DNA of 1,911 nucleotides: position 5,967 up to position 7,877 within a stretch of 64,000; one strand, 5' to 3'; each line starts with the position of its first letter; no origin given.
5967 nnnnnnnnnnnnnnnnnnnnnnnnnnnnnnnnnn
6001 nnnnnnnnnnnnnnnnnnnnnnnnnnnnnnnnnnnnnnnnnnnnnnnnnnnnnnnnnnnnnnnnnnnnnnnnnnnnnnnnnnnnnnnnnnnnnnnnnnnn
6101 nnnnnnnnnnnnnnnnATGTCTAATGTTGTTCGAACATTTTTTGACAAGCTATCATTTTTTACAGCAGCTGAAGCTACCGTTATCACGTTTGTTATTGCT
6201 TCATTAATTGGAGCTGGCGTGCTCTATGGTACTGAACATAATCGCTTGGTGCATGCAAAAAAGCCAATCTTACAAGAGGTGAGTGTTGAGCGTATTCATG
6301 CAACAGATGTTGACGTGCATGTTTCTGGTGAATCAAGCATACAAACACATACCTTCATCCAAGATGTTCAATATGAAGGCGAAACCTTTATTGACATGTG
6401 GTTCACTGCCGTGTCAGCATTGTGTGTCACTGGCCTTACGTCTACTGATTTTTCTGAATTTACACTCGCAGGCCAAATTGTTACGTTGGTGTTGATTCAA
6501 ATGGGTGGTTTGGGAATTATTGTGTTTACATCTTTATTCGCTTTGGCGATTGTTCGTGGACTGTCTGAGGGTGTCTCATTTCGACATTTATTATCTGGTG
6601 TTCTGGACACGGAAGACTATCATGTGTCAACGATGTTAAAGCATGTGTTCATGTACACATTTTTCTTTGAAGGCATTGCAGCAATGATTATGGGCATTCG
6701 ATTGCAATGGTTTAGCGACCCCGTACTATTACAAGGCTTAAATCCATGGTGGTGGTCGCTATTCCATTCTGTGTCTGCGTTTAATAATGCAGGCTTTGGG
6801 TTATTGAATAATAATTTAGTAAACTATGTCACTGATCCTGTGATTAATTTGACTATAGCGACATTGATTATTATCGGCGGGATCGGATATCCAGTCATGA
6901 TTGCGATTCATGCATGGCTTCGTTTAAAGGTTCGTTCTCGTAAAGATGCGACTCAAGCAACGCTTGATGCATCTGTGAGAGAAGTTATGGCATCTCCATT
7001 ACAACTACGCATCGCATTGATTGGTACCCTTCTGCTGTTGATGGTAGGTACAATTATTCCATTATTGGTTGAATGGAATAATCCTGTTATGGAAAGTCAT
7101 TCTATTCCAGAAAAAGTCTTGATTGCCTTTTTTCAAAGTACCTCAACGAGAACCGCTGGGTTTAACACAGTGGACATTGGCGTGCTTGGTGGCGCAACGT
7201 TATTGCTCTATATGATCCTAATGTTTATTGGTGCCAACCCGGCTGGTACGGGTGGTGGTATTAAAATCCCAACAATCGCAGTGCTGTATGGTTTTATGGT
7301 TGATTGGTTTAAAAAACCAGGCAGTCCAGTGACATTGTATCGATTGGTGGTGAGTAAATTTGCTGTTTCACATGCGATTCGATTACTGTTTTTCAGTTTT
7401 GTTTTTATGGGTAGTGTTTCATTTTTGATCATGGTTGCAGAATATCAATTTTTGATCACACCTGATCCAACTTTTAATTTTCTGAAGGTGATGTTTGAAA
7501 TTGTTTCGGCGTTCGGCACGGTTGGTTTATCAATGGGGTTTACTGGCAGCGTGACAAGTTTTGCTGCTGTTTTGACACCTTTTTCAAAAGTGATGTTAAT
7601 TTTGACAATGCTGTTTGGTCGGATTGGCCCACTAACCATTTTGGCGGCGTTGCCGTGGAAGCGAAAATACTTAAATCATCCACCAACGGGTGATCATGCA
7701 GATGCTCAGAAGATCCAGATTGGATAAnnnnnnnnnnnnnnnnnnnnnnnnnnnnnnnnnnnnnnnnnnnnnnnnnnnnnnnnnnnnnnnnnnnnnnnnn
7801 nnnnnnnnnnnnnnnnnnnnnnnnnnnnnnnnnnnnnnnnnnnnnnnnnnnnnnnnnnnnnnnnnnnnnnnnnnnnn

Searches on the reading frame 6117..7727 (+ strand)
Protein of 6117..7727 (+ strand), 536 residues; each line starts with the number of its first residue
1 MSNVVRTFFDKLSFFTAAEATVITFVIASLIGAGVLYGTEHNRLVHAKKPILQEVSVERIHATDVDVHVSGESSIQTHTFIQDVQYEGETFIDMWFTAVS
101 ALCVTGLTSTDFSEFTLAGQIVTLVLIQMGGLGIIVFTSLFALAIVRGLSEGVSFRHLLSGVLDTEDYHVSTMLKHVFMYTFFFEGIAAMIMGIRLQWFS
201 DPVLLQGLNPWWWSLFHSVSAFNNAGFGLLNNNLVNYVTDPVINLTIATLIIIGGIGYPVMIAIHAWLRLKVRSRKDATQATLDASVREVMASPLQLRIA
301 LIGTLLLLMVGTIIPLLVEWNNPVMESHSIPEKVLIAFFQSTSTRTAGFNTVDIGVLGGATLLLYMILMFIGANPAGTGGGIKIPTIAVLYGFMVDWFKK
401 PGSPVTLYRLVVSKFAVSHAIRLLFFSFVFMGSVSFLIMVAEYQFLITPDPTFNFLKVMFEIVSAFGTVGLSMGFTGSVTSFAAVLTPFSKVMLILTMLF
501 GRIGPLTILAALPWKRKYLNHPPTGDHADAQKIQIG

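Call 7: search_protein_families(library=pfam, proteins=[window:6117-7727:+])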
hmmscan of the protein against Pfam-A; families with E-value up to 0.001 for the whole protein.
window:6117-7727:+ (536 aa): 1 family
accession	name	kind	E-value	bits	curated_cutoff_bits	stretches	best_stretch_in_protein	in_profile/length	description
PF02386.22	TrkH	-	3.8e-67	227.3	27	1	22-509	6-487/502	Cation transport protein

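Call 26: find_homologous_proteins(query=window:6117-7727:+, max_evalue=1e-30)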
Query window:6117-7727:+ (536 aa): 7379 proteins with E <= 1e-30 among 8000 candidates; the best 120 are listed.
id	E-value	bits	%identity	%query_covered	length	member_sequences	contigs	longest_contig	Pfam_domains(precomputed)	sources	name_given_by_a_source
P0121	0.0e+0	1173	100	100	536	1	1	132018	PF02386.23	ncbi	-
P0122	1.1e-248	844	70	100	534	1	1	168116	PF02386.23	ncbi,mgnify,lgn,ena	mgnify:CR=1 FL=1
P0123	1.1e-230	785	65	99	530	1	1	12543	PF02386.23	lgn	-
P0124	3.3e-224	763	63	99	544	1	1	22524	PF02386.23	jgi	jgi:trk system potassium uptake protein TrkH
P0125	5.5e-224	763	64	99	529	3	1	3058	PF02386.23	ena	-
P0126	2.8e-219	747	63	100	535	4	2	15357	PF02386.23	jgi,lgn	jgi:trk system potassium uptake protein TrkH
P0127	1.6e-217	741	62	99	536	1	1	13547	PF02386.23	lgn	-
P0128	2.3e-212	724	61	99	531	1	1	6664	PF02386.23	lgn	-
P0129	3.3e-212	724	61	99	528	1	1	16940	PF02386.23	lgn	-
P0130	1.7e-211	721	60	100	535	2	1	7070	PF02386.23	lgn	-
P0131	2.0e-211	721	60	100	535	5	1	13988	PF02386.23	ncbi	-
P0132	9.7e-210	716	59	100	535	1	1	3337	PF02386.23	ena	-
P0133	2.7e-209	714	62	98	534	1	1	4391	PF02386.23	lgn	-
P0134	2.8e-209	714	62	99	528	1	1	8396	PF02386.23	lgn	-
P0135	8.2e-209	713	60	98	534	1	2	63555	PF02386.23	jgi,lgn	jgi:trk system potassium uptake protein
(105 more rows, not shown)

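Call 27: find_encoding_contigs(protein=P0122, flank=5000, max_places=2)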
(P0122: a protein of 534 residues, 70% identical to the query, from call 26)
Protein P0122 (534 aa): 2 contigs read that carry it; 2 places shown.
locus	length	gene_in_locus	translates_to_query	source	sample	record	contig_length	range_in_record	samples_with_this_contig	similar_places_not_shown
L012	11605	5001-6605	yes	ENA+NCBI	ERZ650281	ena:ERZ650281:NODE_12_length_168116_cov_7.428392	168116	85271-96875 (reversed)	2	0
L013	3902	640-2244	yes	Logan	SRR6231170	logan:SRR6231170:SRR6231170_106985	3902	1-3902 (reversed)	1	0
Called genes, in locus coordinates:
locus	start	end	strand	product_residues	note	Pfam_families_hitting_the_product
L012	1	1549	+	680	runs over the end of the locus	-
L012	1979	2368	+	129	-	PF03551:PadR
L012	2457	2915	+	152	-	PF00571:CBS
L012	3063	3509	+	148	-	PF00571:CBS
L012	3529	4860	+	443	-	PF02040:ArsB, PF03600:CitMHS, PF00939:Na_sulph_symp (weak)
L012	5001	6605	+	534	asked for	PF02386:TrkH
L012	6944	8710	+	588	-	PF02386:TrkH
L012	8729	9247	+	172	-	PF00004:AAA (weak), PF01712:dNK (faint), PF02224:Cytidylate_kin (faint), PF13207:AAA_17 (weak), PF13238:AAA_18, PF13671:AAA_33, PF01202:SKI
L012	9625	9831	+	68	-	-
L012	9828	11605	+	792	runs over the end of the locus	PF02705:K_trans, PF22776:K_trans_C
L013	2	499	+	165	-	?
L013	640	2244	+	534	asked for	PF02386:TrkH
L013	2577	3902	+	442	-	?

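Call 28: find_encoding_contigs(protein=P0123, flank=5000, max_places=2)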
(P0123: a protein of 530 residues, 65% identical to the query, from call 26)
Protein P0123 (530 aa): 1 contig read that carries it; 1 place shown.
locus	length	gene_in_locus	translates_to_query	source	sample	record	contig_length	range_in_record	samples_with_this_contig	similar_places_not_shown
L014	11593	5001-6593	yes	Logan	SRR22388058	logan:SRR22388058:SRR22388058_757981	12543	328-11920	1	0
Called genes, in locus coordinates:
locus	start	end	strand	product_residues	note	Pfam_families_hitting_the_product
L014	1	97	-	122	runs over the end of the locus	-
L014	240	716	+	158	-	-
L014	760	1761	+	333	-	PF08279:HTH_11 (weak), PF12840:HTH_20 (weak)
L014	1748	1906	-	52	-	-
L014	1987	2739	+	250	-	-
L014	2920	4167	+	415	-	-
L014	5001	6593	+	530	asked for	PF02386:TrkH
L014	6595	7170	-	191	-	PF02545:Maf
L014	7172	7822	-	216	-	PF00702:Hydrolase, PF03031:NIF (faint), PF13419:HAD_2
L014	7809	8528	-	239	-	PF00702:Hydrolase, PF12710:HAD (weak), PF13419:HAD_2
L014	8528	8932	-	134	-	PF00702:Hydrolase, PF13419:HAD_2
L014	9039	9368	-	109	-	-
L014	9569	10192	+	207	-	PF02698:DUF218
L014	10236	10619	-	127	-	-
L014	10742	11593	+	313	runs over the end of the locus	-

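Call 29: find_encoding_contigs(protein=P0124, flank=5000, max_places=2)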
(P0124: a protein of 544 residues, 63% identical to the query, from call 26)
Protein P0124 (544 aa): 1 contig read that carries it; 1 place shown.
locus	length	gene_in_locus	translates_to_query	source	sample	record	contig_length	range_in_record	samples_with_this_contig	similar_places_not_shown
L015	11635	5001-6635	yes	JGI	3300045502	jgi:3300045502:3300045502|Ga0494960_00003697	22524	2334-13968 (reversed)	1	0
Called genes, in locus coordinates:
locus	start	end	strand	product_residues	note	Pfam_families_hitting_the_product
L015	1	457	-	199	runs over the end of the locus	PF02545:Maf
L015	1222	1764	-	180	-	-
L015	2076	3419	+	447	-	PF00070:Pyr_redox (faint), PF02254:TrkA_N, PF03807:F420_oxidored (faint), PF13241:NAD_binding_7 (faint), PF02080:TrkA_C (faint), PF02254:TrkA_N (weak)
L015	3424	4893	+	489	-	PF02386:TrkH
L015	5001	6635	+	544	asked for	PF02386:TrkH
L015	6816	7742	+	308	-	PF01381:HTH_3 (weak), PF02661:Fic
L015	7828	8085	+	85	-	-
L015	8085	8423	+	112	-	-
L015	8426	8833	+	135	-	PF05168:HEPN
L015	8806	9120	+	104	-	PF01909:NTP_transf_2, PF18765:Polbeta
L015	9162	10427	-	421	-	PF13173:AAA_14, PF13635:DUF4143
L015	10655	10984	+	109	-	-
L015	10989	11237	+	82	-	-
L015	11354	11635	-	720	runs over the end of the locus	PF02705:K_trans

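Call 40: find_homologous_proteins(query=L012:6944-8710:+, max_evalue=1e-100)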
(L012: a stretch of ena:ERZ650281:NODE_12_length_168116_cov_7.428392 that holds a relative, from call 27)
Query L012:6944-8710:+ (588 aa): 52 proteins with E <= 1e-100 among 8000 candidates.
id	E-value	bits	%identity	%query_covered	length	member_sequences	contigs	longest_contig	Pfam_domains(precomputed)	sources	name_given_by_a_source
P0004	1.2e-255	868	65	97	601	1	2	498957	PF02386.23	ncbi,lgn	-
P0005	6.9e-253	859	65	97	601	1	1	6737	PF02386.23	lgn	-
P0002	5.5e-213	727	57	97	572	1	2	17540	PF02386.23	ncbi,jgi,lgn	jgi:trk system potassium uptake protein TrkH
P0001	3.0e-203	695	54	97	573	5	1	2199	PF02386.23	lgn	-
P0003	2.8e-202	691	55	98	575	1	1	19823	PF02386.23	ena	-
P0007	2.5e-190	652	52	96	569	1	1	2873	PF02386.23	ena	-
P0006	1.1e-184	633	50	97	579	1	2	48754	PF02386.23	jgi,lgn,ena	-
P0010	8.0e-174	598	49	96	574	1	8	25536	PF02386.23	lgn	-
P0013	6.9e-170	585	48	96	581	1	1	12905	PF02386.23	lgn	-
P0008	2.0e-168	580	47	96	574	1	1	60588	PF02386.23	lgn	-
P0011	3.6e-167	576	47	98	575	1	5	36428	PF02386.23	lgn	-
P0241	9.6e-167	574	48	96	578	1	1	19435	PF02386.23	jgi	jgi:trk system potassium uptake protein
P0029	1.0e-166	574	48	94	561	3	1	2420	PF02386.23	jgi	jgi:trk system potassium uptake protein TrkH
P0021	3.9e-166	572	46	98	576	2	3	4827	PF02386.23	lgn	-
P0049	1.6e-165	570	48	92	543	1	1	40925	PF02386.23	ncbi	-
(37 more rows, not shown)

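Call 79: find_encoding_contigs(protein=P0126, flank=8000, max_places=3)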
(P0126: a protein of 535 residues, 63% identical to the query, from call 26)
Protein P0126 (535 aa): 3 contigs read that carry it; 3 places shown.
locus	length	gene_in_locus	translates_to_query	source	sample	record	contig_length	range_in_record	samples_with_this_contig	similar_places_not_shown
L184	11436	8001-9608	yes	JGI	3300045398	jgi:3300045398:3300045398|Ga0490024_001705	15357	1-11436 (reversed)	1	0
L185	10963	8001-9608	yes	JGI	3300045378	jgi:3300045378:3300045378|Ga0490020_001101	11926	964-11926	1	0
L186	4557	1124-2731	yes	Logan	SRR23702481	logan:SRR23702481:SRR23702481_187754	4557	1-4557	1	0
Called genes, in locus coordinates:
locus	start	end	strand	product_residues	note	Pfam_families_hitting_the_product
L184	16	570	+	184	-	PF00717:Peptidase_S24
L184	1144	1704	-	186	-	PF01145:Band_7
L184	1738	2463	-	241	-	PF02096:60KD_IMP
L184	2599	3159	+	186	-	-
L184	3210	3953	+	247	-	PF01978:TrmB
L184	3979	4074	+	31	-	-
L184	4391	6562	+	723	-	-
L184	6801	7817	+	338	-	-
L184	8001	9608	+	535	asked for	PF02386:TrkH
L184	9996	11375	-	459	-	-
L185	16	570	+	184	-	PF00717:Peptidase_S24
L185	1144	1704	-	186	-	PF01145:Band_7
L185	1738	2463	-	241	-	PF02096:60KD_IMP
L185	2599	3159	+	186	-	-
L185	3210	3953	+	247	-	PF01978:TrmB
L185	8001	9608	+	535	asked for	PF02386:TrkH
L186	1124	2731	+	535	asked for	PF02386:TrkH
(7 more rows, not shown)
